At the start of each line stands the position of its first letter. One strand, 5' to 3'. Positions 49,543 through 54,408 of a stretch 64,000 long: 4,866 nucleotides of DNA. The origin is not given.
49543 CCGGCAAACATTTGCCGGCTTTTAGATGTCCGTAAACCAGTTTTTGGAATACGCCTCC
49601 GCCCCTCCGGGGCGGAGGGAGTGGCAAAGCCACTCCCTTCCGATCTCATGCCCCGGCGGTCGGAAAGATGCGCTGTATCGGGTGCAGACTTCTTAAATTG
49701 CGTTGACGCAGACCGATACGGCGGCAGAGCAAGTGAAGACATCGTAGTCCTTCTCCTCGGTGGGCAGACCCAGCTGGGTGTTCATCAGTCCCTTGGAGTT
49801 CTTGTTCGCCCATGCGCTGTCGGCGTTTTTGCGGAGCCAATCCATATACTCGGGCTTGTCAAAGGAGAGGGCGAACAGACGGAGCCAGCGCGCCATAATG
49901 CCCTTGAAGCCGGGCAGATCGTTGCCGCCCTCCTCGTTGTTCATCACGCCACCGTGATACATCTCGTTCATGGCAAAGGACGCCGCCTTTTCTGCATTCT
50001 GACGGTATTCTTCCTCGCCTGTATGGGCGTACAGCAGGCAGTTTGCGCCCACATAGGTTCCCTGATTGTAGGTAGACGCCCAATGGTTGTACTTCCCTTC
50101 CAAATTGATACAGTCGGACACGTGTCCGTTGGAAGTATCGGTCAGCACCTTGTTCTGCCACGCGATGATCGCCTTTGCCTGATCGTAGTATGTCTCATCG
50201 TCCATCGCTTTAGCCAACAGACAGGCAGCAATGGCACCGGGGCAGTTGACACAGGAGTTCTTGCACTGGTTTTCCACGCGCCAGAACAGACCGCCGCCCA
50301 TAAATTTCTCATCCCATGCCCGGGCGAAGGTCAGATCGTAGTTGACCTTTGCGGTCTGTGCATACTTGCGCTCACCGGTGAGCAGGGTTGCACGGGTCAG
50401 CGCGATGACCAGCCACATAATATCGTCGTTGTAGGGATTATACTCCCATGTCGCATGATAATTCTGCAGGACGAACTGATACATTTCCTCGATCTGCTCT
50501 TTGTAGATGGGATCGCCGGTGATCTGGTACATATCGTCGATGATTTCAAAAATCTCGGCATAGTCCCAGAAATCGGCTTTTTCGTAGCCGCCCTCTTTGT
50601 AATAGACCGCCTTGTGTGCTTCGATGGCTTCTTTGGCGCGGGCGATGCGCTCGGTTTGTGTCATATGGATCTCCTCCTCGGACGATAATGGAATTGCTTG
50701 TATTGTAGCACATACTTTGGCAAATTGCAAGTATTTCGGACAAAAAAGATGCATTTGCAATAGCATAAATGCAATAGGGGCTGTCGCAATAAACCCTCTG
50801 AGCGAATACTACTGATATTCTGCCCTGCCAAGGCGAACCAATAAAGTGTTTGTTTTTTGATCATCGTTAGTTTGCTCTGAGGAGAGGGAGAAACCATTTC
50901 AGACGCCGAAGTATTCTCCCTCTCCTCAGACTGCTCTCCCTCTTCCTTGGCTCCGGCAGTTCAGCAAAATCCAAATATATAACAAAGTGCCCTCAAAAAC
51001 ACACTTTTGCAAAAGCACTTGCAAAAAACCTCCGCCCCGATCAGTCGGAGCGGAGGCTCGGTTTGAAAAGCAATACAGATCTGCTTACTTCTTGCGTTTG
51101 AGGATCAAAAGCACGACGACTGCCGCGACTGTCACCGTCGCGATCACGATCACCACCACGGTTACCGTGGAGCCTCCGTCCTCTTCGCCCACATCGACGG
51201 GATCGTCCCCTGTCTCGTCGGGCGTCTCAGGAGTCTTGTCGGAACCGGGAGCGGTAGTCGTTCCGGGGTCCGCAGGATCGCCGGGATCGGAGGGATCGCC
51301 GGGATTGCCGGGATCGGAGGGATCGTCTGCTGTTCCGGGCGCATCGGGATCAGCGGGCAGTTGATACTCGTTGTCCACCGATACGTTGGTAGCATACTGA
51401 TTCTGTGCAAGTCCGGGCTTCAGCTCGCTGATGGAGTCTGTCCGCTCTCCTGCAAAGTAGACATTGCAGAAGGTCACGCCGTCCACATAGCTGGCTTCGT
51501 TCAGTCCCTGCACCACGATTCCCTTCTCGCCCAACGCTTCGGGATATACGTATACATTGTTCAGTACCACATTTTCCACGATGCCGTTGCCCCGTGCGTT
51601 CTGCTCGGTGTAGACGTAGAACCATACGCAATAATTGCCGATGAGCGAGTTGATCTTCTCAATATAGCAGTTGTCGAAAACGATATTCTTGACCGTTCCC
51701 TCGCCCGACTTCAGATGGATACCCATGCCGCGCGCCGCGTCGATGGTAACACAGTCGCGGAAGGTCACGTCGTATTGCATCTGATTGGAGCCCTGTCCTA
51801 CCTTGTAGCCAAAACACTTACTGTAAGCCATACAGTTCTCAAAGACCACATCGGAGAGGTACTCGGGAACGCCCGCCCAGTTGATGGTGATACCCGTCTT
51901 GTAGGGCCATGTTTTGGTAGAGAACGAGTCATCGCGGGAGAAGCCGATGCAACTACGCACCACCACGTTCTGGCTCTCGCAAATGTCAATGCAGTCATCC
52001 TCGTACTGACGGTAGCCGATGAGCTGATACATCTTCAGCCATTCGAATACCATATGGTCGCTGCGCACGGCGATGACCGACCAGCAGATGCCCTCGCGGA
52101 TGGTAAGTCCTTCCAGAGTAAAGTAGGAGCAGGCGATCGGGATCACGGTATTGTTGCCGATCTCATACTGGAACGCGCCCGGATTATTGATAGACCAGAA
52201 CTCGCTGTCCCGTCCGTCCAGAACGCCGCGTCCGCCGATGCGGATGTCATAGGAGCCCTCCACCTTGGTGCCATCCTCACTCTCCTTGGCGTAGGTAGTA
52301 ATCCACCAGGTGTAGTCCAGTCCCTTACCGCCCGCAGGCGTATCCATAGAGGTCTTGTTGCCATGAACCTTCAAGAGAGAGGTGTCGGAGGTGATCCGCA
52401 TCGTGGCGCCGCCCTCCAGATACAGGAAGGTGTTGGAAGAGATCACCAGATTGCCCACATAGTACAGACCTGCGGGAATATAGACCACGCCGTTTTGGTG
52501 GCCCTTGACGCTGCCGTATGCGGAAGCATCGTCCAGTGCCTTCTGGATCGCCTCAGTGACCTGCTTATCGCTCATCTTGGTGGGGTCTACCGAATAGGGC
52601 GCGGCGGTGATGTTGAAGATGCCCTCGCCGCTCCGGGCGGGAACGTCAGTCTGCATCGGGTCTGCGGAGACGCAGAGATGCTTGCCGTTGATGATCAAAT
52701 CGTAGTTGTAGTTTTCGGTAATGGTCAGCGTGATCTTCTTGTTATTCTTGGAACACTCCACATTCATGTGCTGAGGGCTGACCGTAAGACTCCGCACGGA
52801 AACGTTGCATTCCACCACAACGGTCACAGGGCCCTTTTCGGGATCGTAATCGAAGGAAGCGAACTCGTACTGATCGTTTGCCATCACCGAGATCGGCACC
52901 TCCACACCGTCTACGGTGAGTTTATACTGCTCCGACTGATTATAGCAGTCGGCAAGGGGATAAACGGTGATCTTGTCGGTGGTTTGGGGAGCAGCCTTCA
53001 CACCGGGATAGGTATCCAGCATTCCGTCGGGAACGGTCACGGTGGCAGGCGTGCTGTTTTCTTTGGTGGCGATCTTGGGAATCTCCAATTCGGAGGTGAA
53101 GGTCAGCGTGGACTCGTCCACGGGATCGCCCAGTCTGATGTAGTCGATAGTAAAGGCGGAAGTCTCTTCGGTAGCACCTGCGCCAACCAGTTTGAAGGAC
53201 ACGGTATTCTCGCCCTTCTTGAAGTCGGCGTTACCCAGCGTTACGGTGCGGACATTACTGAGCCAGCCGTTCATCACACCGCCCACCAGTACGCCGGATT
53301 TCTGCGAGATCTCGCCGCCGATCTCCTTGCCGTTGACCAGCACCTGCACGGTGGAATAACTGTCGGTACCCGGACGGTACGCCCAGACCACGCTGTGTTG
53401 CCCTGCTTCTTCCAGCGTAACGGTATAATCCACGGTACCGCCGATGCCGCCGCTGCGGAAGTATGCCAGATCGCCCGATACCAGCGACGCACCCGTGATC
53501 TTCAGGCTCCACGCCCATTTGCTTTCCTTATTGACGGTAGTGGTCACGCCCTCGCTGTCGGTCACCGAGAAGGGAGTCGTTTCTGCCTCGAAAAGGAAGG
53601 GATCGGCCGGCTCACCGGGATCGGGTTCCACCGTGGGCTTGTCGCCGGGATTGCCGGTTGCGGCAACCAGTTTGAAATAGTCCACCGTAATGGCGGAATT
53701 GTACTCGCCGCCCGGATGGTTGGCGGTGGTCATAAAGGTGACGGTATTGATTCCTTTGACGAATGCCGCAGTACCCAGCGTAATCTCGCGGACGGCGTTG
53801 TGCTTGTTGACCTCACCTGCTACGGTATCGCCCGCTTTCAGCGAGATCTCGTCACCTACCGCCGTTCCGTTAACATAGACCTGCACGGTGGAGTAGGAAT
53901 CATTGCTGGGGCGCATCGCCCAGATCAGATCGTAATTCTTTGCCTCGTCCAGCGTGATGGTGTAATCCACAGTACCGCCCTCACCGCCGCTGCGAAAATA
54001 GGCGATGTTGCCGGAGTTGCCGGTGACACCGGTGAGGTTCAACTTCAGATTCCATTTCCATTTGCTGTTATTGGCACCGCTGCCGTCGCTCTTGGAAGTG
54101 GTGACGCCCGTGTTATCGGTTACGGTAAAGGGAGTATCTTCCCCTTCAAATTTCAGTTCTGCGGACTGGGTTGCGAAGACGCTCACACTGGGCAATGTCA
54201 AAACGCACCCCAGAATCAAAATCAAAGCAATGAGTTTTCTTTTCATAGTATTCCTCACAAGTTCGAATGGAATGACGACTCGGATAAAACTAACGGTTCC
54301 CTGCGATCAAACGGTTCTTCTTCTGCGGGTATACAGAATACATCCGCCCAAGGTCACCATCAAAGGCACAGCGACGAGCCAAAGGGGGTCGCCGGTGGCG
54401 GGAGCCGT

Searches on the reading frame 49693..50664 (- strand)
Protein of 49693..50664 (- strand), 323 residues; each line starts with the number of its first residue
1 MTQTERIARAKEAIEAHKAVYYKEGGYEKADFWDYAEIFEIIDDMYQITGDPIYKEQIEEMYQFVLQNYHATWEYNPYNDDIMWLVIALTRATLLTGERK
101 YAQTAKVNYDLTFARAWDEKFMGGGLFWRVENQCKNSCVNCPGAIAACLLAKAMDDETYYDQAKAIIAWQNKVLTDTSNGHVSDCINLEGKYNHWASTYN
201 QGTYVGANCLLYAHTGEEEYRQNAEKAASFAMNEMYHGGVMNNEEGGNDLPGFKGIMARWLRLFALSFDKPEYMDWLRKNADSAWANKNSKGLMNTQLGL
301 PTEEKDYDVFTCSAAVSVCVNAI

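Call 15: search_protein_families(library=ncbifam, proteins=[window:49693-50664:-])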
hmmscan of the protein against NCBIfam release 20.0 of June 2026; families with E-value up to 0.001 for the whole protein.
window:49693-50664:- (323 aa): 0 families

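Call 16: search_protein_families(library=pfam, proteins=[window:49693-50664:-])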
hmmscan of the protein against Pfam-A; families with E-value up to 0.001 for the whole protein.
window:49693-50664:- (323 aa): 3 families
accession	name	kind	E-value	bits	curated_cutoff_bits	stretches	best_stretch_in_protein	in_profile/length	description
PF03663.20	Glyco_hydro_76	-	1.3e-46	160.2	25.9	1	27-309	29-337/366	Glycosyl hydrolase family 76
PF06662.19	C5-epim_C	-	0.00012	22.1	23.3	0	193-244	23-74/188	D-glucuronyl C5-epimerase C-terminus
PF07470.19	Glyco_hydro_88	-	0.00017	21.1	26.6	0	150-239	41-116/352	Glycosyl Hydrolase Family 88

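Call 23: find_encoding_contigs(protein=window:49693-50664:-, flank=3000, max_places=10)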
Protein window:49693-50664:- (323 aa): 4 contigs read that carry it; 1 place shown.
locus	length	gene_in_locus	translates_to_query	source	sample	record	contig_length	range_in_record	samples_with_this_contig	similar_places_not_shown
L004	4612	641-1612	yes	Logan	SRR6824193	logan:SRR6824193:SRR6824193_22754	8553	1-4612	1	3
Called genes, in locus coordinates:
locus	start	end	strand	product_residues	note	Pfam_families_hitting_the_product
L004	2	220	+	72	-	?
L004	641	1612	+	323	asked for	PF03663:Glyco_hydro_76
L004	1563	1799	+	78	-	-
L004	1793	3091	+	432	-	PF00654:Voltage_CLC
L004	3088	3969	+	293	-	PF04055:Radical_SAM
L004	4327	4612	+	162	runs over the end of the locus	PF00383:dCMP_cyt_deam_1, PF14437:MafB19-deam (weak)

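Call 75: find_homologous_proteins(query=window:49693-50664:-, max_evalue=1e-60)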
Query window:49693-50664:- (323 aa): 222 proteins with E <= 1e-60 among 761 candidates; the best 120 are listed.
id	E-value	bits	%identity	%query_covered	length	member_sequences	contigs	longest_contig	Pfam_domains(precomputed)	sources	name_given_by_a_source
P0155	2.8e-221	751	98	100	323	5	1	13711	PF03663.21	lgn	-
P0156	1.9e-192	657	84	100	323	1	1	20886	PF07470.20,PF03663.21,PF06662.20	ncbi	-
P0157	5.2e-181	619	81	100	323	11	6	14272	PF07470.20,PF03663.21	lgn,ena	-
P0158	3.9e-176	603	76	100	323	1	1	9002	PF03663.21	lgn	-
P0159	3.0e-175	600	78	100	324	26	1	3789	PF03663.21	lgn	-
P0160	1.2e-170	585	76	100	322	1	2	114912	PF07470.20,PF03663.21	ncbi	-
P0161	1.4e-164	565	74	100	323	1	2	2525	PF03663.21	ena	-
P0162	6.1e-159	546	72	100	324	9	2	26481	PF07944.19,PF03663.21,PF06662.20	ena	-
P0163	3.5e-153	527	69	100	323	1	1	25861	PF03663.21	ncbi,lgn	-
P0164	6.2e-151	520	68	100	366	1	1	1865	PF07470.20,PF03663.21,PF06662.20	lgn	-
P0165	3.6e-149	514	67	100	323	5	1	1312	PF07470.20,PF03663.21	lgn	-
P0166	1.5e-143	496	65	100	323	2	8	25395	PF07470.20,PF03663.21,PF06662.20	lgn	-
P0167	7.2e-140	484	63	100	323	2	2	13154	PF07470.20,PF03663.21,PF06662.20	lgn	-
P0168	1.7e-129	450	61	96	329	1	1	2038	PF07470.20,PF07944.19,PF03663.21,PF06662.20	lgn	-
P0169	5.9e-128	445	61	100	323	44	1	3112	PF07470.20,PF07944.19,PF03663.21,PF06662.20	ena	-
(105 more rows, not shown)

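Call 76: find_encoding_contigs(protein=P0155, flank=10000, max_places=4)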
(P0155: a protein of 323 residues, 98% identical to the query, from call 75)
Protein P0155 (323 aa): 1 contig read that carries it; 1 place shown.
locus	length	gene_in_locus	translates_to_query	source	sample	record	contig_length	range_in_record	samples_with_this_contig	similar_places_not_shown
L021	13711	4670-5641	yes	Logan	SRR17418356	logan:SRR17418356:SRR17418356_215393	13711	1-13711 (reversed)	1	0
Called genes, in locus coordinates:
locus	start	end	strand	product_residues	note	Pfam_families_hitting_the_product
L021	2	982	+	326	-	?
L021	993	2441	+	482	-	PF09587:PGA_cap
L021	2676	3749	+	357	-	-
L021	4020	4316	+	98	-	-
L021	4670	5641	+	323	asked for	PF03663:Glyco_hydro_76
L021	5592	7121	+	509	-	PF00654:Voltage_CLC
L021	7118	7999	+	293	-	PF04055:Radical_SAM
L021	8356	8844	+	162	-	PF00383:dCMP_cyt_deam_1, PF14437:MafB19-deam (weak)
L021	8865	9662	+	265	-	-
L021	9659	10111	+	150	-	PF13302:Acetyltransf_3, PF00583:Acetyltransf_1, PF13673:Acetyltransf_10, PF13508:Acetyltransf_7, PF08445:FR47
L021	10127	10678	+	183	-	-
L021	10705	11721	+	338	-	PF00814:TsaD, PF02543:Carbam_trans_N, PF22521:HypF_C_2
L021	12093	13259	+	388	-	PF00180:Iso_dh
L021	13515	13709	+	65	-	?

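Call 77: find_encoding_contigs(protein=P0156, flank=10000, max_places=4)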
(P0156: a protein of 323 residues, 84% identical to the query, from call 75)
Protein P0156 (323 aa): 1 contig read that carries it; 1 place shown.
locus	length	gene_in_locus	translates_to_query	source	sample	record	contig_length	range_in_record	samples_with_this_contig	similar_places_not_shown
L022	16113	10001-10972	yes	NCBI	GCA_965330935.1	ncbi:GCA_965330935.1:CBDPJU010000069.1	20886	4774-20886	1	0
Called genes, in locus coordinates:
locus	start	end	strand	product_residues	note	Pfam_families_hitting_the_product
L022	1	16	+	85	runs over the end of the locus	PF12652:CotJB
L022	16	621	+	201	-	PF05067:Mn_catalase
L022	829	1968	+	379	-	PF00248:Aldo_ket_red, PF13183:Fer4_8 (weak), PF13187:Fer4_9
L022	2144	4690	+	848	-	PF02739:5_3_exonuc_N, PF01367:5_3_exonuc, PF00476:DNA_pol_A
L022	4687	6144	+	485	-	PF09587:PGA_cap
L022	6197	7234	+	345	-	-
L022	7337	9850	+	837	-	-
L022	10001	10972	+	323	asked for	PF03663:Glyco_hydro_76, PF07470:Glyco_hydro_88 (faint), PF06662:C5-epim_C (faint)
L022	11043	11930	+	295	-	PF04055:Radical_SAM, PF13353:Fer4_12 (weak)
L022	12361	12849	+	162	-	PF00383:dCMP_cyt_deam_1, PF14437:MafB19-deam (weak)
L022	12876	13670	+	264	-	-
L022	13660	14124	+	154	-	PF13673:Acetyltransf_10, PF00583:Acetyltransf_1, PF08445:FR47 (weak), PF13508:Acetyltransf_7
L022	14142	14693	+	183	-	-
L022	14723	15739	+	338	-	PF00814:TsaD, PF02543:Carbam_trans_N (weak), PF22521:HypF_C_2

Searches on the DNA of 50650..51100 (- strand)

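Call 6: search_rna_families(source=window, start=50650, end=51100, threshold=evalue, max_evalue=10)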
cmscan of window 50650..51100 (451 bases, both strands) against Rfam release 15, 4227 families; matches with E-value up to 10: 13.
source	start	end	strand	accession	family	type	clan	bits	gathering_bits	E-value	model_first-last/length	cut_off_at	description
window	50876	50930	-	RF00891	mir-671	Gene; miRNA;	-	23.3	65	0.13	1-84/84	no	mir-671 microRNA precursor family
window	50876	50930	+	RF00891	mir-671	Gene; miRNA;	-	20.7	65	0.53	1-84/84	no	mir-671 microRNA precursor family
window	50877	50928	-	RF03725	mir-7094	Gene; miRNA;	-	19.3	90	0.19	1-60/60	no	mir-7094 microRNA precursor family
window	50875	50933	-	RF03620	mir-1233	Gene; miRNA;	-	18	87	1.8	1-82/82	no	mir-1233 microRNA precursor family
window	50876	50930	-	RF04164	MIR1507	Gene; miRNA;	-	17.5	73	0.33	17-89/107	no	MIR1507 microRNA precursor family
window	50876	50930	+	RF04164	MIR1507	Gene; miRNA;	-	17.3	73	0.4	17-89/107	no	MIR1507 microRNA precursor family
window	50877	50929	-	RF00873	mir-550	Gene; miRNA;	-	16.2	81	1.7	18-69/85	no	mir-550 microRNA precursor family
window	50868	50940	-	RF02006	mir-1253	Gene; miRNA;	-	15.8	103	3.2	1-94/94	no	mir-1253 microRNA precursor family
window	50873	50932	-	RF01918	mir-1249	Gene; miRNA;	-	15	83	2.7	1-75/75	no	mir-1249 microRNA precursor family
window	50859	50947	+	RF00690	MIR408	Gene; miRNA;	-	14.9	64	0.78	1-126/126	no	MIR408 microRNA precursor family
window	50874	50932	-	RF02536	AEV_CRE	Cis-reg;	-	14.1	100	6.2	1-135/135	no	Avian encephalitis virus (AEV) cis-acting replication element (CRE)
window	50875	50932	+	RF04097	MIR2630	Gene; miRNA;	-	13.9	144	3.3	1-229/229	no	MIR2630 microRNA precursor family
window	50978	51081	-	RF02113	DLG2-AS1_2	Gene; lncRNA;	-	9.6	70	4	1-215/215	no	DLG2 antisense RNA 1 conserved region 2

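Call 61: search_dna_similar(query=window:50740-51000:-, collection=plasmids, mode=distant, max_evalue=0.01, max_rows=10)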
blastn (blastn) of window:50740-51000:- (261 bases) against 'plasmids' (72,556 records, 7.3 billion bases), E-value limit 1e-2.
No match.

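Call 62: search_dna_similar(query=window:50740-51000:-, collection=phages, mode=distant, max_evalue=0.01, max_rows=10)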
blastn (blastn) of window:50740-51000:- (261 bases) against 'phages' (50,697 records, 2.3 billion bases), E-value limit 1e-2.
No match.

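Call 66: build_rna_model(alignment_id=A5, structure=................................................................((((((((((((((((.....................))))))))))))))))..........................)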
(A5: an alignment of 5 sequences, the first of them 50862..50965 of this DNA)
Model R1 built from alignment A5 (5 sequences, 143 columns); structure: as given.
model positions 106; base pairs 16; branch points 0; effective number of sequences 1.67; information 0.589 bits per position. Calibrated on 0.2 Mb of random sequence (short: E-values are rough).
structure used (alignment columns):
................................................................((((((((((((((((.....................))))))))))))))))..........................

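Call 67: search_with_rna_model(model_id=R1, sources=[window, L002, L004, L006, L010, L011, L012, L013, L014, L015, L016, L017, L018, L019], max_evalue=10, make_alignment=false)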
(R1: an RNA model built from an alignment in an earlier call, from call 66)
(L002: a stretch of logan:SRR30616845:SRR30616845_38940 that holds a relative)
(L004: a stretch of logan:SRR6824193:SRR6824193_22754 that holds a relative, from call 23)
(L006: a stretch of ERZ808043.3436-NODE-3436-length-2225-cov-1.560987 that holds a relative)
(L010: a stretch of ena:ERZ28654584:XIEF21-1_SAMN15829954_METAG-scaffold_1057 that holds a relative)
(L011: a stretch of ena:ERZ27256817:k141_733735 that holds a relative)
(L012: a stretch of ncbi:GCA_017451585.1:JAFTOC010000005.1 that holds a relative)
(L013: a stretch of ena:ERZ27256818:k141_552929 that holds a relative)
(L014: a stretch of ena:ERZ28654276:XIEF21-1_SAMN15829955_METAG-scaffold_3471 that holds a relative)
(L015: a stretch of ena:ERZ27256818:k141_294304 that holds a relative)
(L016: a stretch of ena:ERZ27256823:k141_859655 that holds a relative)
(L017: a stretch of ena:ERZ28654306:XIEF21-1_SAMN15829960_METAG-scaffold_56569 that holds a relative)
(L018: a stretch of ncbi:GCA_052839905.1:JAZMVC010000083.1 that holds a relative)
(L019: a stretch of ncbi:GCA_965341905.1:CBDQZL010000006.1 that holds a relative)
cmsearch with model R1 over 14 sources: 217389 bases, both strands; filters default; matches with E-value up to 10: 20.
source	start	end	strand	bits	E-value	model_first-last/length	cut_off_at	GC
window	9003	9112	-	108.3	3.7e-27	1-106/106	no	0.53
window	50862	50966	-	107.9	5e-27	1-106/106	no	0.53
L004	339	443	+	107.9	5e-27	1-106/106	no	0.53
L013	3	112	+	99.9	7.1e-25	1-106/106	no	0.52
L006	19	142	-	99.5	9.1e-25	1-106/106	no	0.52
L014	1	92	+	83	2.7e-20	19-106/106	5'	0.49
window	29748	29866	-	81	9.2e-20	1-106/106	no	0.61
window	8946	9091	+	27.9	2.3e-05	1-106/106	no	0.51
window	50877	50930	+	25.7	9e-05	38-91/106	no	0.52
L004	375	428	-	25.7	9e-05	38-91/106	no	0.52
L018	9776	9940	+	25.1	0.00013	1-106/106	no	0.55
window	29764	29806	+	22.4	0.00071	38-91/106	no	0.67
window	8779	8803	-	21.2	0.0015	52-76/106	no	0.4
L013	39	92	-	21.2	0.0015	38-91/106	no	0.54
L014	19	72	-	21.2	0.0015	38-91/106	no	0.54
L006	36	84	+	18.7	0.007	40-88/106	no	0.59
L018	18297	18382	+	11.4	0.67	1-106/106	no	0.41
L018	16109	16135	+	7.4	8.3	51-77/106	no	0.48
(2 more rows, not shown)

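Call 71: search_with_rna_model(model_id=R1, sources=[L020], max_evalue=1)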
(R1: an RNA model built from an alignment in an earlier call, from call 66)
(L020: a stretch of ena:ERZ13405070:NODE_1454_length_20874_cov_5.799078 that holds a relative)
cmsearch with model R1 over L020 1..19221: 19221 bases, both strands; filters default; matches with E-value up to 1: 0.
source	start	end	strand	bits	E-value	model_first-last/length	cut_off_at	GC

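Call 78: search_with_rna_model(model_id=R1, sources=[L021, L022], max_evalue=1)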
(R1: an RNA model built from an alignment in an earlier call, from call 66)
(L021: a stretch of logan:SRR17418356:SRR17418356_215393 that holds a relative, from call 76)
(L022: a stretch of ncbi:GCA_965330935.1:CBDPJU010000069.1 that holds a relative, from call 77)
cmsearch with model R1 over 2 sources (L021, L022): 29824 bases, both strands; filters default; matches with E-value up to 1: 2.
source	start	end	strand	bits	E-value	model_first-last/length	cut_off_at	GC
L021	4370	4474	+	102.8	1.6e-26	1-106/106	no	0.52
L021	4407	4459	-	22.1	0.00012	38-90/106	no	0.49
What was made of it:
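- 8 copies are known: A, B, C, D, C' in L021, L006, L013 and L018 (calls 67, 78). Density in relatives is low: 0-1 copies per 15-21 kb (calls 67, 71, 78).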

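Call 82: search_with_rna_model(model_id=R1, sources=[window, L006, L013, L021, L018], max_evalue=1e-10, make_alignment=true)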
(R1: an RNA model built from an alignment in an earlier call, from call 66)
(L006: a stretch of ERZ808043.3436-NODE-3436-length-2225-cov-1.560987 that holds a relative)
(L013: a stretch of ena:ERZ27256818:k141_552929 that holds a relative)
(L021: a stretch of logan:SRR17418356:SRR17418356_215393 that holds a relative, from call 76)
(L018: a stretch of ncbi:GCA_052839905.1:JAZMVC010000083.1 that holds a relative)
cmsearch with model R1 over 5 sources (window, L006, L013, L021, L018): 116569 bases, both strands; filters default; matches with E-value up to 1e-10: 6.
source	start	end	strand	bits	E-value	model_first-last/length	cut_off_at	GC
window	9003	9112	-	108.3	2e-27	1-106/106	no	0.53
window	50862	50966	-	107.9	2.7e-27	1-106/106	no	0.53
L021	4370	4474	+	102.8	6.1e-26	1-106/106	no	0.52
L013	3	112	+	99.9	3.8e-25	1-106/106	no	0.52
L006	19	142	-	99.5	4.9e-25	1-106/106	no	0.52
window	29748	29866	-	81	4.9e-20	1-106/106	no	0.61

Alignment A8: 6 matches aligned to the model, 134 columns, each read 5' to 3' on its own strand. Consensus structure (alignment columns), stored with it:
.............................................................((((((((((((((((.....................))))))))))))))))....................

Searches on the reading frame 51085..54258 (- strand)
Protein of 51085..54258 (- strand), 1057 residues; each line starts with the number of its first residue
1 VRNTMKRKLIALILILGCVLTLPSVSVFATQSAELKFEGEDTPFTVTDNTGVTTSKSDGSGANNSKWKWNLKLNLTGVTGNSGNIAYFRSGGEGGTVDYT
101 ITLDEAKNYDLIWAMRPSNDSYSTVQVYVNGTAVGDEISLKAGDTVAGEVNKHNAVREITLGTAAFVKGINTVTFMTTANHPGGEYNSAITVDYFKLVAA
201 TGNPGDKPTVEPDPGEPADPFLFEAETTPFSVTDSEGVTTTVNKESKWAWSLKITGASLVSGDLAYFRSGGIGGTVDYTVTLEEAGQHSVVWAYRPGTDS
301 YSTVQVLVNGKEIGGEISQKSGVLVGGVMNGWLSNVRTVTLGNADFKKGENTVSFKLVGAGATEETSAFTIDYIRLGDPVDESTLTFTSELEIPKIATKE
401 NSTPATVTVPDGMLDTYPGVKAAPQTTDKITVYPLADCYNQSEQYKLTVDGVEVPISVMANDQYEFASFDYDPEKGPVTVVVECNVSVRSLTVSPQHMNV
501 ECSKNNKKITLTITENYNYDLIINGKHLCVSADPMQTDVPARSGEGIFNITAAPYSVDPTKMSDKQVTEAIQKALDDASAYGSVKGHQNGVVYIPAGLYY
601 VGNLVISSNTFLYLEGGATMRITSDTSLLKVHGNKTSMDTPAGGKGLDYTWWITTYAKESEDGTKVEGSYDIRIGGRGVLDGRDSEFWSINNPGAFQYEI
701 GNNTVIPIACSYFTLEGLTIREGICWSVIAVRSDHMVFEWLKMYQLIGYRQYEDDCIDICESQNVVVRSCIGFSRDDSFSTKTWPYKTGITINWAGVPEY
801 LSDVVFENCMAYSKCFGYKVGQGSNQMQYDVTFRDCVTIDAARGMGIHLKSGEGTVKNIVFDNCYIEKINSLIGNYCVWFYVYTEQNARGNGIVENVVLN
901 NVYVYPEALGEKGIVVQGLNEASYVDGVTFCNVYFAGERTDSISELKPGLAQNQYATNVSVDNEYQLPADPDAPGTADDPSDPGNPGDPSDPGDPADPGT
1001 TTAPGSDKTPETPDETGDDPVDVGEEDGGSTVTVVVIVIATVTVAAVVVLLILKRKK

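Call 15: search_protein_families(library=ncbifam, proteins=[window:51085-54258:-])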
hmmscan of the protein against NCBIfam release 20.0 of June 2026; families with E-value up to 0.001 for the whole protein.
window:51085-54258:- (1057 aa): 5 families
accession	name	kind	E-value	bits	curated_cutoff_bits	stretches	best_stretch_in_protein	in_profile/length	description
NF051861.1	PolglcturonPglBAgro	equivalog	2.4e-16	59.5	600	1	562-902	6-320/437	polygalacturonase PglB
NF049898.1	RhamgalacuronBT4146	equivalog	3.5e-10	39.2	500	1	567-870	14-281/445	rhamnogalacturonidase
NF051860.1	PolglcturonPglAAgro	equivalog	6.1e-09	35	600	1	561-873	90-394/502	polygalacturonase PglA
NF049899.1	RhamgalacuronBT4153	equivalog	5.2e-08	32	650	1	563-871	58-344/432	rhamnogalacturonidase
NF049892.1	AlphdgalacturondseBT4155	equivalog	0.00014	20.7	800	0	563-625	62-118/454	alpha-d-galacturonidase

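Call 16: search_protein_families(library=pfam, proteins=[window:51085-54258:-])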
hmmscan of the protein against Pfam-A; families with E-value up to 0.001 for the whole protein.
window:51085-54258:- (1057 aa): 0 families
